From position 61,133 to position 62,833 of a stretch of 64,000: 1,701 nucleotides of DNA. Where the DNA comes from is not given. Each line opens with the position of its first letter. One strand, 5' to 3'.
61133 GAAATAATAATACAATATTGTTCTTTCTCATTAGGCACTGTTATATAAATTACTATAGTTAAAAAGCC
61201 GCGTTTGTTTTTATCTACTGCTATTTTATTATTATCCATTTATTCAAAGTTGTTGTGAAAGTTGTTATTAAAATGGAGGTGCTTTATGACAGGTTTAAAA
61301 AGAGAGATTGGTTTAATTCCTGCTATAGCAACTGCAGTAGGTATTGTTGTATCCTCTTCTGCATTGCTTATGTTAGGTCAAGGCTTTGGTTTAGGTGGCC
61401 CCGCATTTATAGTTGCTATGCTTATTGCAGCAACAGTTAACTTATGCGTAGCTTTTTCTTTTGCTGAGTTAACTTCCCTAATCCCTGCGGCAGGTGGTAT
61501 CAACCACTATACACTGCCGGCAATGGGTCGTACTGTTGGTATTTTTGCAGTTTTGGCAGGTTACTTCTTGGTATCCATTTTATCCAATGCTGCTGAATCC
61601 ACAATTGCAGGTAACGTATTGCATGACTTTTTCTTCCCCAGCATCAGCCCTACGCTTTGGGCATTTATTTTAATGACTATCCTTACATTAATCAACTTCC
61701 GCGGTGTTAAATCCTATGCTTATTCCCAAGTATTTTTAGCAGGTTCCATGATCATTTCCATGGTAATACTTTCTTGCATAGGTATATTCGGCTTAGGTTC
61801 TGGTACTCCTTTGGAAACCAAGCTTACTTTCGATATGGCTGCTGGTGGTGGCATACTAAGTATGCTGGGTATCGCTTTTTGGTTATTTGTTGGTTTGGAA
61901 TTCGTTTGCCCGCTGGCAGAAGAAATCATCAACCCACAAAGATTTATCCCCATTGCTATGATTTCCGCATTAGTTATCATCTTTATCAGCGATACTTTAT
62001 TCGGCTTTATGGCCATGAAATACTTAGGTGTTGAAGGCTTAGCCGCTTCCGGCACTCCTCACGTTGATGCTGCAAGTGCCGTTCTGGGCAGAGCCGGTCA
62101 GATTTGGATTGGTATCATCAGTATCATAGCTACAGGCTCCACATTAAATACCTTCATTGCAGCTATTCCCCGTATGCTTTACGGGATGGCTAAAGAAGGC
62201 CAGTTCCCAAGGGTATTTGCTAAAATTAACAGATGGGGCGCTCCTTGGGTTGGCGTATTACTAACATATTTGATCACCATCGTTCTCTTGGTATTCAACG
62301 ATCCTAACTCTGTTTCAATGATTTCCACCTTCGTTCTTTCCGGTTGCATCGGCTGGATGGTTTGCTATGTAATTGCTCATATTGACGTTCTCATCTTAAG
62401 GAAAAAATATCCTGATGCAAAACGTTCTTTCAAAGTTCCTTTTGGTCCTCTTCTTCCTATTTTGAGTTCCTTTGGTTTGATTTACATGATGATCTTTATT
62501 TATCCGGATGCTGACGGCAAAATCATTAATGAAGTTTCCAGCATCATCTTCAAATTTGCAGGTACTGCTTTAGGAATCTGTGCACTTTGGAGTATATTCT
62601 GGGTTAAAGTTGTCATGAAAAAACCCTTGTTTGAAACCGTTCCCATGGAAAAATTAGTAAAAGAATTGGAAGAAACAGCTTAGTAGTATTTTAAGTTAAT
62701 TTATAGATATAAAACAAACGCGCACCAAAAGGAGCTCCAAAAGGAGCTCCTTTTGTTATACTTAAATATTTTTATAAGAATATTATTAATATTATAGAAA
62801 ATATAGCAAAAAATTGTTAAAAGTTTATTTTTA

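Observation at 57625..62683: Plus-strand island: tungsten-type AOR, omega-aminotransferase and APC permease, a candidate anaerobic amine/omega-amino-acid catabolic module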

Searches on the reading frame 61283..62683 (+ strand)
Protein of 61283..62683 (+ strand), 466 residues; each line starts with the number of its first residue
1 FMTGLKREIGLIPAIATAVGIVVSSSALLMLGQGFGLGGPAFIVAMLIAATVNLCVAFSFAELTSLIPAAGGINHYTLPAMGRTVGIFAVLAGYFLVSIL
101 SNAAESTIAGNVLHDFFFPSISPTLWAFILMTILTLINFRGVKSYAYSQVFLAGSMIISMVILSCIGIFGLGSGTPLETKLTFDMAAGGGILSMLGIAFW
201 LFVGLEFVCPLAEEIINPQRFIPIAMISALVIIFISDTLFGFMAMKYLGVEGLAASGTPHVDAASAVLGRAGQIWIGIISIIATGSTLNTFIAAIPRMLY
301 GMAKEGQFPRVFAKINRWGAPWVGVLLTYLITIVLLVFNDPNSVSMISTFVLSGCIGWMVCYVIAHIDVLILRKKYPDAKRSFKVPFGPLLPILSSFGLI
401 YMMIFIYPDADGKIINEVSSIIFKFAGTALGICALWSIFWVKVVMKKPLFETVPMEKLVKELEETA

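Call 5: search_protein_families(library=pfam, proteins=[window:61283-62683:+])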
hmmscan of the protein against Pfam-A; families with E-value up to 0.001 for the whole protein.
window:61283-62683:+ (466 aa): 2 families
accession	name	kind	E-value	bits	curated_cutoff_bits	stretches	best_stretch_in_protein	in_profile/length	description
PF13520.12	AA_permease_2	-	6.6e-40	137.8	27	1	10-406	2-407/427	Amino acid permease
PF00324.27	AA_permease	-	5.5e-39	134.6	24.6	1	14-412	6-428/470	Amino acid permease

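Call 6: search_protein_families(library=ncbifam, proteins=[window:61283-62683:+])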
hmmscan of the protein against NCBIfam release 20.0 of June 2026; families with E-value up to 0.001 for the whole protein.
window:61283-62683:+ (466 aa): 28 families (the best 25 are shown)
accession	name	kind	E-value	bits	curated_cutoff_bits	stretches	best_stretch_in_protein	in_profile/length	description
TIGR00909.1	2A0306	subfamily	5.8e-37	127.6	556.8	1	5-404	1-405/429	amino acid transporter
TIGR00908.1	2A0305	equivalog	1.7e-33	116.2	381.75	1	5-410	5-409/442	ethanolamine permease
NF053761.1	BrChAATpBcaP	equivalog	5.4e-26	91.6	690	2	125-404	157-427/460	branched-chain amino acid transporter BcaP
TIGR00911.1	2A0308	subfamily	1.4e-23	83.2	701.8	1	5-414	44-457/505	L-type amino acid transporter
NF008245.0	PRK11021.1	equivalog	3.4e-23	82.3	284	1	43-339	42-334/419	L-methionine/branched-chain amino acid transporter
TIGR00905.1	2A0302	subfamily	5.1e-23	81.6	409.05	1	7-407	7-411/473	basic amino acid/polyamine antiporter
TIGR00913.1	2A0310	subfamily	2.2e-22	79.5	578.7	1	18-405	13-428/480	amino acid permease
NF007929.0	PRK10644.1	equivalog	6.4e-20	71.3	574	1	7-376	8-379/445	arginine/agmatine antiporter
NF007938.0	PRK10655.1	equivalog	9.9e-20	71.1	409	1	21-407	19-403/438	putrescine-ornithine antiporter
TIGR01773.1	GABAperm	equivalog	2e-18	66.4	678.1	1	26-386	29-399/452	GABA permease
NF007876.0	PRK10580.1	equivalog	5.6e-18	65.1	736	1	32-406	34-419/457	proline-specific permease ProY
NF008466.1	PRK11357.1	equivalog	5.6e-18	65.1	800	1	5-388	6-391/446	fructoselysine/psicoselysine transporter FrlA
TIGR00906.1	2A0303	subfamily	3.9e-17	61.9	681.7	1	5-374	29-428/602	cationic amino acid transport permease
TIGR04299.1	antiport_PotE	equivalog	5.4e-16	58.8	560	1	16-407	14-401/430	putrescine-ornithine antiporter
TIGR00907.1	2A0304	subfamily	8.3e-16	58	598.3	1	4-375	9-409/482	amino acid permease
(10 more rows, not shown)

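Call 27: search_solved_structures(query=window:61286-62683:+, max_evalue=0.00001)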
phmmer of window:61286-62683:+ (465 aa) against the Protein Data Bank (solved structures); distinct sequences matched with E-value up to 0.00001: 23.
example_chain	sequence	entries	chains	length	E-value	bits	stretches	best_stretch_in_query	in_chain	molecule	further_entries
7ccs_B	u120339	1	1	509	3.9e-21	78.9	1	4-406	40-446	Consensus mutated Anionic Amino Acid Transporter Light Chain, Xc- System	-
5oqt_A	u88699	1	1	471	2.4e-18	69.7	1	3-402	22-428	Amino acid transporter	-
6f34_A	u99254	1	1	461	2.6e-18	69.6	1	3-402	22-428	Amino acid transporter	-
3ncy_A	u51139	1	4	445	5e-16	62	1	7-342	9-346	AdiC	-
3l1l_A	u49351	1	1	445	3.2e-15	59.4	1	7-343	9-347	Arginine/agmatine antiporter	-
5j4i_A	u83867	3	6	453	3.7e-15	59.2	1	7-343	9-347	Arginine/agmatine antiporter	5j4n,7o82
3lrb_A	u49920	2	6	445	3.8e-15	59.1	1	7-343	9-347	Arginine/agmatine antiporter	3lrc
3ob6_A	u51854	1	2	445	3.3e-14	56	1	7-343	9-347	AdiC arginine:agmatine antiporter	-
9h76_A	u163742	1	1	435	1.6e-13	53.8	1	6-403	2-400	Putative amino acid/polyamine transport protein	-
6f2g_A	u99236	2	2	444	1.7e-13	53.7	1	6-403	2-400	Putative amino acid/polyamine transport protein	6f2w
9uat_A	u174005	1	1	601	2e-13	53.5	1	188-372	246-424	High affinity cationic amino acid transporter 1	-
6jmq_A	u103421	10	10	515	1.7e-12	50.4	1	4-404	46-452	Large neutral amino acids transporter small subunit 1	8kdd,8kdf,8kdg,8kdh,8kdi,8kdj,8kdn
9fqt_A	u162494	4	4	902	2.5e-12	49.8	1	10-372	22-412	High affinity cationic amino acid transporter 1,Green fluorescent protein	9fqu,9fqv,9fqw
8x0w_B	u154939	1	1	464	4.1e-12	49.1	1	4-402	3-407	Large neutral amino acids transporter small subunit 1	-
7dsk_B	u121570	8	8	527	6.2e-12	48.5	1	4-402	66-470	Large neutral amino acids transporter small subunit 1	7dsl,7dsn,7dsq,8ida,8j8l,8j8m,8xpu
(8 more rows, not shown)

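Call 28: find_homologous_proteins(query=window:61286-62683:+, max_evalue=1e-30)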
Query window:61286-62683:+ (465 aa): 189 proteins with E <= 1e-30 among 8000 candidates; the best 120 are listed.
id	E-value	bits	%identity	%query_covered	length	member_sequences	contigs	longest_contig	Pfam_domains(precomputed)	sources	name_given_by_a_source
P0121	2.5e-293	991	99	100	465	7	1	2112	PF13520.13,PF00324.28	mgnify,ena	mgnify:FL=1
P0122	2.7e-226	770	78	99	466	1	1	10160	PF13520.13,PF00324.28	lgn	-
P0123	1.7e-220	751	75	99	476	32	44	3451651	PF13520.13,PF00324.28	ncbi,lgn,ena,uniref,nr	ncbi:APC family permease [Cloacibacillus evryensis]|uniref:APC family permease n=1 Tax=Cloacibacillu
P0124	7.3e-220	749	75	100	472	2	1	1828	PF13520.13,PF00324.28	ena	-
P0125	1.3e-218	745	75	99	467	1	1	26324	PF13520.13,PF00324.28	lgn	-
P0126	3.1e-217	740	74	99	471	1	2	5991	PF13520.13,PF00324.28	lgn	-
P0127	5.7e-214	729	74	100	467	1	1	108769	PF13520.13,PF00324.28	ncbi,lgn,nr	ncbi:MAG: APC family permease [Bacillota bacterium]|nr:APC family permease [Bacillota bacterium]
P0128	9.2e-211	719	73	99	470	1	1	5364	PF13520.13,PF00324.28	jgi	jgi:amino acid transporter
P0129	5.7e-208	710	72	100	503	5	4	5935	PF13520.13,PF00324.28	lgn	-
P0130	1.2e-205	702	72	100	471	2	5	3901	PF13520.13,PF00324.28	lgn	-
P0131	5.1e-198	677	69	99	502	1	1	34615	PF13520.13,PF00324.28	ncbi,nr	ncbi:APC family permease [Christensenellaceae bacterium OttesenSCG-928-M15]|nr:APC family permease [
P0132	1.4e-194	665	67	100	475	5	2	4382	PF13520.13,PF00324.28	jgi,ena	-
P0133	2.6e-193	661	66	100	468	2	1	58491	PF13520.13,PF00324.28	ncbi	-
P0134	1.4e-190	652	67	99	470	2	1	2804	PF13520.13,PF00324.28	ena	-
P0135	1.2e-189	649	66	100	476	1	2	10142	PF13520.13,PF00324.28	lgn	-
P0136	2.8e-189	648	65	100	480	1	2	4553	PF13520.13,PF00324.28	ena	-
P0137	3.7e-188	644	66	99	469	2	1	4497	PF13520.13,PF00324.28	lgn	-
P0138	2.3e-187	642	65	100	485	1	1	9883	PF13520.13,PF00324.28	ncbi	-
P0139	3.3e-187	641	65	100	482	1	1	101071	PF13520.13,PF00324.28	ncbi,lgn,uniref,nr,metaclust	ncbi:APC family permease [Desulforhopalus singaporensis]|uniref:Amino acid permease n=1 Tax=Desulfor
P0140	5.7e-185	634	64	100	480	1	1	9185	PF13520.13,PF00324.28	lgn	-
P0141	5.9e-185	634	65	100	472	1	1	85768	PF13520.13,PF00324.28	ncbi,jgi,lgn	-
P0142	2.1e-184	632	65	100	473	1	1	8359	PF13520.13,PF00324.28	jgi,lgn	jgi:amino acid transporter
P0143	5.2e-184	631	65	100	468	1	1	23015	PF13520.13,PF00324.28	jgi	-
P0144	4.1e-183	628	66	99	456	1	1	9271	PF13520.13,PF00324.28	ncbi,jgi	-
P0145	9.1e-178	610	61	99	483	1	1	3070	PF13520.13,PF00324.28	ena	-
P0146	2.1e-176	606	60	99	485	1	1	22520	PF13520.13,PF00324.28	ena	-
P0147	7.5e-175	600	60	100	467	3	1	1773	PF13520.13,PF00324.28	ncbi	ncbi:MAG: APC family permease, partial [Clostridiales bacterium]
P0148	3.1e-169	582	59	99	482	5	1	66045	PF13520.13,PF00324.28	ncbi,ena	-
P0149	1.3e-167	577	58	99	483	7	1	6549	PF13520.13,PF00324.28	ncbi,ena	-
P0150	1.9e-167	576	60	100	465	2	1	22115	PF13520.13,PF00324.28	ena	-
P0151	9.2e-166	571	59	99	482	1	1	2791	PF13520.13,PF00324.28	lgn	-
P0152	1.1e-165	570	58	99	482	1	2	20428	PF13520.13,PF00324.28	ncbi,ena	-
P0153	4.0e-165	568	58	99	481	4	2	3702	PF13520.13,PF00324.28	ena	-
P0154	3.1e-163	562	57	98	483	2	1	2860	PF13520.13,PF00324.28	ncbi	ncbi:MAG: APC family permease [Bacillota bacterium]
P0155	1.0e-162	560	58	99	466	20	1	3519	PF13520.13,PF00324.28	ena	-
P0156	5.1e-162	558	58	99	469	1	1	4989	PF13520.13,PF00324.28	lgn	-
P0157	7.2e-162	558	58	99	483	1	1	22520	PF13520.13,PF00324.28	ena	-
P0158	7.8e-162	558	60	96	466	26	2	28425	PF13520.13,PF00324.28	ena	-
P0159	1.4e-157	544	88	65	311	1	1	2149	PF13520.13,PF00324.28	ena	-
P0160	3.0e-146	506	51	99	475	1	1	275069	PF13520.13,PF00324.28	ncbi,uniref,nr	ncbi:APC family permease [Pseudalkalibacillus decolorationis]|uniref:APC family permease n=1 Tax=Pse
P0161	1.2e-142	494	51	99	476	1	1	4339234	PF13520.13,PF00324.28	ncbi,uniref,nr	ncbi:APC family permease [Neobacillus sp. OS1-32]|uniref:APC family permease n=1 Tax=Neobacillus sp.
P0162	2.0e-139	484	51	99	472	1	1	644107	PF13520.13,PF00324.28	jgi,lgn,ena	-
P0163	1.5e-138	481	51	99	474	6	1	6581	PF13520.13,PF00324.28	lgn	-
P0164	2.8e-138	480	50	97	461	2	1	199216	PF13520.13,PF00324.28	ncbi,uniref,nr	ncbi:amino acid/polyamine/organocation transporter (APC superfamily) [Scopulibacillus darangshiensis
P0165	1.1e-137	478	52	99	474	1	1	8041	PF13520.13,PF00324.28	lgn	-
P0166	2.9e-137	477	51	99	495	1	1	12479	PF13520.13,PF00324.28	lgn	-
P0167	2.0e-136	474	50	99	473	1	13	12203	PF13520.13,PF00324.28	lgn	-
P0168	2.8e-136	473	51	99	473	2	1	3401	PF13520.13,PF00324.28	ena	-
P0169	1.5e-135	471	49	99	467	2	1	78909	PF13520.13,PF00324.28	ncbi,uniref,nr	ncbi:APC family permease [Pseudalkalibacillus decolorationis]|uniref:APC family permease n=1 Tax=Pse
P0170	3.7e-135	470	51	100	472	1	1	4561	PF13520.13,PF00324.28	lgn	-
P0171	2.1e-134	467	49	97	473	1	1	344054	PF13520.13,PF00324.28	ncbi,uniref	ncbi:APC family permease [Scopulibacillus cellulosilyticus]|uniref:APC family permease n=1 Tax=Scopu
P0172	3.4e-134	466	50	99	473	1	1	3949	PF13520.13,PF00324.28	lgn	-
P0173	3.7e-134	466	50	99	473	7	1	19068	PF13520.13,PF00324.28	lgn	-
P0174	1.1e-133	465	52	98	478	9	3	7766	PF13520.13,PF00324.28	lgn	-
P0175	3.2e-133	463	50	99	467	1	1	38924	PF13520.13,PF00324.28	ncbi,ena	-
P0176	2.1e-132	461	49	99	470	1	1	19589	PF13520.13,PF00324.28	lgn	-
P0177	7.7e-132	459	50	98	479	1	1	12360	PF13520.13,PF00324.28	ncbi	ncbi:MAG: APC family permease [Desulfitobacteriaceae bacterium]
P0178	2.8e-131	457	51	95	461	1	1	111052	PF13520.13,PF00324.28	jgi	jgi:amino acid transporter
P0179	5.4e-130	453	49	99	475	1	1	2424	PF13520.13,PF00324.28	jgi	-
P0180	3.9e-129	450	49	99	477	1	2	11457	PF13520.13,PF00324.28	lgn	-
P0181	2.1e-128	447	48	99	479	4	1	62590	PF13520.13,PF00324.28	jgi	-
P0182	3.3e-128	447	49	99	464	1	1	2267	PF13520.13,PF00324.28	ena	-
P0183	4.7e-128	446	48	99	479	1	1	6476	PF13520.13,PF00324.28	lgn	-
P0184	6.9e-128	446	48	99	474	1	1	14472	PF13520.13,PF00324.28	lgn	-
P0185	1.2e-127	445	48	98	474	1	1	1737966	PF13520.13,PF00324.28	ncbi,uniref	ncbi:APC family permease [Sporosarcina soli]|uniref:APC family permease n=1 Tax=Sporosarcina soli Ta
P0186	3.1e-127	444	48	99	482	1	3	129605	PF13520.13,PF00324.28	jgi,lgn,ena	-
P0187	3.1e-127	444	47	99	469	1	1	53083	PF13520.13,PF00324.28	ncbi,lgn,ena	-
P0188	5.8e-126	439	47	99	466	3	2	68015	PF13520.13,PF00324.28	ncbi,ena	-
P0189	6.5e-126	439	47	99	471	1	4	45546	PF13520.13,PF00324.28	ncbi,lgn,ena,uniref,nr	ncbi:APC family permease [Bacillus norwichensis]|uniref:APC family permease n=1 Tax=Bacillus norwich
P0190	6.7e-126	439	48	99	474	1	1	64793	PF13520.13,PF00324.28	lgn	-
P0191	6.3e-125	436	48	99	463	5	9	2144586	PF13520.13,PF00324.28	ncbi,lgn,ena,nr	ncbi:APC family permease [Bacillus haynesii]|nr:APC family permease [Bacillus haynesii] MCI4128700.1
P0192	2.2e-123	431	49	99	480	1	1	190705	PF13520.13,PF00324.28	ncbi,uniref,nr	ncbi:APC family permease [Sporosarcina cascadiensis]|uniref:APC family permease n=1 Tax=Sporosarcina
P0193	3.4e-123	430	48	98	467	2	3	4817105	PF13520.13,PF00324.28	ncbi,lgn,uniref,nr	ncbi:APC family permease [Pseudogracilibacillus auburnensis]|uniref:Amino acid/polyamine/organocatio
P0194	6.2e-123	429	46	98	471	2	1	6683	PF13520.13,PF00324.28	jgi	jgi:amino acid transporter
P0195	7.5e-123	429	63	62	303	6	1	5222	PF13520.13,PF00324.28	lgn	-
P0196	1.6e-122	428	46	98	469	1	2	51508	PF13520.13,PF00324.28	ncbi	ncbi:MAG: APC family permease [Bacillota bacterium]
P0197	4.4e-122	427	49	99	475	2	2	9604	PF13520.13,PF00324.28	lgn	-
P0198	1.1e-121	425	46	99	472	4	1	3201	PF13520.13,PF00324.28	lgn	-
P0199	1.8e-121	425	47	98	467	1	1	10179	PF13520.13,PF00324.28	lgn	-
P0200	6.3e-119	416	47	98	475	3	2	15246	PF13520.13,PF00324.28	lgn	-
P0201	1.0e-118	415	47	98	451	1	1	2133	PF13520.13,PF00324.28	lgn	-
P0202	4.2e-118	413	47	99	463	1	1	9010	PF13520.13,PF00324.28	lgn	-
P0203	6.5e-118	413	44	99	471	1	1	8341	PF13520.13,PF00324.28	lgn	-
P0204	6.7e-118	413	47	98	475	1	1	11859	PF13520.13,PF00324.28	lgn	-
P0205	9.4e-118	412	64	63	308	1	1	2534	PF13520.13,PF00324.28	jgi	-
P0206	3.8e-117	410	49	94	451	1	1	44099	PF13520.13,PF00324.28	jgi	jgi:amino acid transporter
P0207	3.4e-116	407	47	98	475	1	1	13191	PF13520.13,PF00324.28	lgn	-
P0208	3.6e-116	407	48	98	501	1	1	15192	PF13520.13,PF00324.28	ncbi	-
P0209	4.1e-116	407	45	100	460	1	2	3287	PF13520.13,PF00324.28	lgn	-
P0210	1.5e-115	405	46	98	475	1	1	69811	PF13520.13,PF00324.28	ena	-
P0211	2.0e-115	405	47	98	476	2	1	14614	PF13520.13,PF00324.28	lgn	-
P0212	2.0e-114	401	45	99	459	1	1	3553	PF13520.13,PF00324.28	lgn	-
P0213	3.0e-114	401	47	100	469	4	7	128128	PF13520.13,PF00324.28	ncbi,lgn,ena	-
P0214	5.7e-114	400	43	99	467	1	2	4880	PF13520.13,PF00324.28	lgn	-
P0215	8.2e-114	399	46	98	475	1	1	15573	PF13520.13,PF00324.28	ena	-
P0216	2.8e-111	391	49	81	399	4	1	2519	PF13520.13,PF00324.28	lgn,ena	-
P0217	6.9e-111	390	43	99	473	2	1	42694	PF13520.13,PF00324.28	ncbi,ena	-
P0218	9.4e-106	373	42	99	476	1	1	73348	PF13520.13,PF00324.28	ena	-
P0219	4.0e-105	371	41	99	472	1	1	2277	PF13520.13,PF00324.28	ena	-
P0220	1.5e-104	369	40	99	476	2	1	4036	PF13520.13,PF00324.28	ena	-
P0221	1.9e-104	368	40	99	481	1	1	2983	PF13520.13,PF00324.28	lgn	-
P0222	7.9e-103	363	42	99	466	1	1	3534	PF13520.13,PF00324.28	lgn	-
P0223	1.6e-102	362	43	96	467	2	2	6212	PF13520.13,PF00324.28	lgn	-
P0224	1.8e-102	362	43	98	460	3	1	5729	PF13520.13,PF00324.28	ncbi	-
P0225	6.0e-102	360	44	99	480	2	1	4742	PF13520.13,PF00324.28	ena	-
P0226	9.0e-100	353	41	99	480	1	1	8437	PF13520.13,PF00324.28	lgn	-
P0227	2.7e-99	351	40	99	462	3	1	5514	PF13520.13,PF00324.28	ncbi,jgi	-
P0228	1.1e-96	343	40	99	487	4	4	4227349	PF13520.13,PF00324.28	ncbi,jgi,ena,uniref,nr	ncbi:APC family permease [Maridesulfovibrio sp.]|uniref:APC family permease n=1 Tax=Maridesulfovibri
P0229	5.1e-94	334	39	99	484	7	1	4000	PF13520.13,PF00324.28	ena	-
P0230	1.1e-91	326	40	98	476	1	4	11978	PF13520.13,PF00324.28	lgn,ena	-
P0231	1.5e-91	326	40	96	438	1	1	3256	PF13520.13,PF00324.28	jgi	jgi:amino acid transporter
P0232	1.6e-91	326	40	98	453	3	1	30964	PF13520.13,PF00324.28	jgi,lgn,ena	-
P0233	2.4e-88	315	64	52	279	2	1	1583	PF13520.13,PF00324.28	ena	-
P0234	3.2e-88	315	39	98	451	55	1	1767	PF13520.13,PF00324.28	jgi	jgi:amino acid transporter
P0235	1.2e-86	310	39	97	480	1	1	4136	PF13520.13,PF00324.28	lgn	-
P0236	1.7e-86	309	39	96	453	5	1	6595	PF13520.13,PF00324.28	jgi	jgi:amino acid transporter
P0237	3.2e-83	298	40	87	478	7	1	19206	PF13520.13,PF00324.28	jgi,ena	-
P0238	4.7e-83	298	37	98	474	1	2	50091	PF13520.13,PF00324.28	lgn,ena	-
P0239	1.5e-82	296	39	98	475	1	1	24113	PF13520.13,PF00324.28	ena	-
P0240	2.0e-82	296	38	98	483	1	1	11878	PF13520.13,PF00324.28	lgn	-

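Call 29: find_encoding_contigs(protein=P0123, flank=8000, max_places=3)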
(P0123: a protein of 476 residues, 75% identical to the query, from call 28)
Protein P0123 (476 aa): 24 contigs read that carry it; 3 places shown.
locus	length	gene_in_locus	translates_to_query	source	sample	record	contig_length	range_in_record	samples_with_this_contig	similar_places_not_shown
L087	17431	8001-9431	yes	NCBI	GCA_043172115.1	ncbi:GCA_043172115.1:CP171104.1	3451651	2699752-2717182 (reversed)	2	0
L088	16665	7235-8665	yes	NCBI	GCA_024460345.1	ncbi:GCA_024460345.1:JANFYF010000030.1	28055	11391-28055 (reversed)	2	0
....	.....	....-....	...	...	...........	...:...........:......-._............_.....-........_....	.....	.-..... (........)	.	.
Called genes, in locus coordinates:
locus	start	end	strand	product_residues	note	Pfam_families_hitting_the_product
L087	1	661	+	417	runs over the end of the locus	PF07969:Amidohydro_3, PF01979:Amidohydro_1, PF07969:Amidohydro_3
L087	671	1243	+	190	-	PF04961:FTCD_C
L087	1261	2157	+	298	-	PF07837:FTCD_N, PF02971:FTCD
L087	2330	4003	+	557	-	PF01268:FTHFS, PF01656:CbiA (faint)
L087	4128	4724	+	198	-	-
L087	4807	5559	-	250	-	PF13489:Methyltransf_23, PF01209:Ubie_methyltran (weak), PF06325:PrmA, PF08003:Methyltransf_9, PF13847:Methyltransf_31, PF08241:Methyltransf_11, PF08242:Methyltransf_12, PF13649:Methyltransf_25, +3 more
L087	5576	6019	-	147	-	PF00583:Acetyltransf_1, PF13673:Acetyltransf_10, PF13508:Acetyltransf_7, PF08445:FR47 (weak)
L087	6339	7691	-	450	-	PF00202:Aminotran_3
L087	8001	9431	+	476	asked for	PF00324:AA_permease, PF13520:AA_permease_2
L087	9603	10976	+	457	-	PF00171:Aldedh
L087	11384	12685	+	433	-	PF00376:MerR (weak), PF13411:MerR_1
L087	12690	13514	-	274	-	PF01226:Form_Nir_trans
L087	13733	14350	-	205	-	PF01381:HTH_3, PF12844:HTH_19 (weak), PF13443:HTH_26, PF13560:HTH_31, PF07883:Cupin_2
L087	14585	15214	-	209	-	PF04961:FTCD_C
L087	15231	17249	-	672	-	PF17391:Urocanase_N, PF01175:Urocanase, PF17392:Urocanase_C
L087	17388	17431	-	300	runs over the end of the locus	PF00892:EamA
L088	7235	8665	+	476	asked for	PF00324:AA_permease, PF13520:AA_permease_2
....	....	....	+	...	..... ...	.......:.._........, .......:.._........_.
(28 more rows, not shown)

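Call 30: find_encoding_contigs(protein=P0127, flank=8000, max_places=2)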
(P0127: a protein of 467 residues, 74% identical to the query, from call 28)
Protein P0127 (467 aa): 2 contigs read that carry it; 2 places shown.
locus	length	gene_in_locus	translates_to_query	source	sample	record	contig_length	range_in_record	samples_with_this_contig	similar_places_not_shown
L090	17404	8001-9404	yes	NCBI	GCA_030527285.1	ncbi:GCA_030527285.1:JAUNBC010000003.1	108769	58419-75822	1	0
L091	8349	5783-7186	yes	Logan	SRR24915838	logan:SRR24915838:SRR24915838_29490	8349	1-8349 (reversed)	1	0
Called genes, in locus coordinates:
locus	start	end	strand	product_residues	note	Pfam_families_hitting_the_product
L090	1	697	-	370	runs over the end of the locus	-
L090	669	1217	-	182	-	PF04542:Sigma70_r2 (weak), PF08281:Sigma70_r4_2, PF04545:Sigma70_r4 (weak)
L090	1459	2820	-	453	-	PF05167:DUF711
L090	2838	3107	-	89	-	PF01842:ACT (weak), PF13740:ACT_6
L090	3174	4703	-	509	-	PF01144:CoA_trans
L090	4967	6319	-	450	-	PF00202:Aminotran_3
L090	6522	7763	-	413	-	PF00376:MerR, PF13411:MerR_1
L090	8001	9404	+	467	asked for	PF00324:AA_permease, PF13520:AA_permease_2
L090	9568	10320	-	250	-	PF01261:AP_endonuc_2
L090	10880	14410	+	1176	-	PF14478:DUF4430, PF00395:SLH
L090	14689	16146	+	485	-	PF00395:SLH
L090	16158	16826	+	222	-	PF14478:DUF4430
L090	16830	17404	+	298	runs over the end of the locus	PF02361:CbiQ (weak)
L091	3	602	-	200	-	?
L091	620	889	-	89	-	PF01842:ACT (weak), PF13740:ACT_6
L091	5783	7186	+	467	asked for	PF00324:AA_permease, PF13520:AA_permease_2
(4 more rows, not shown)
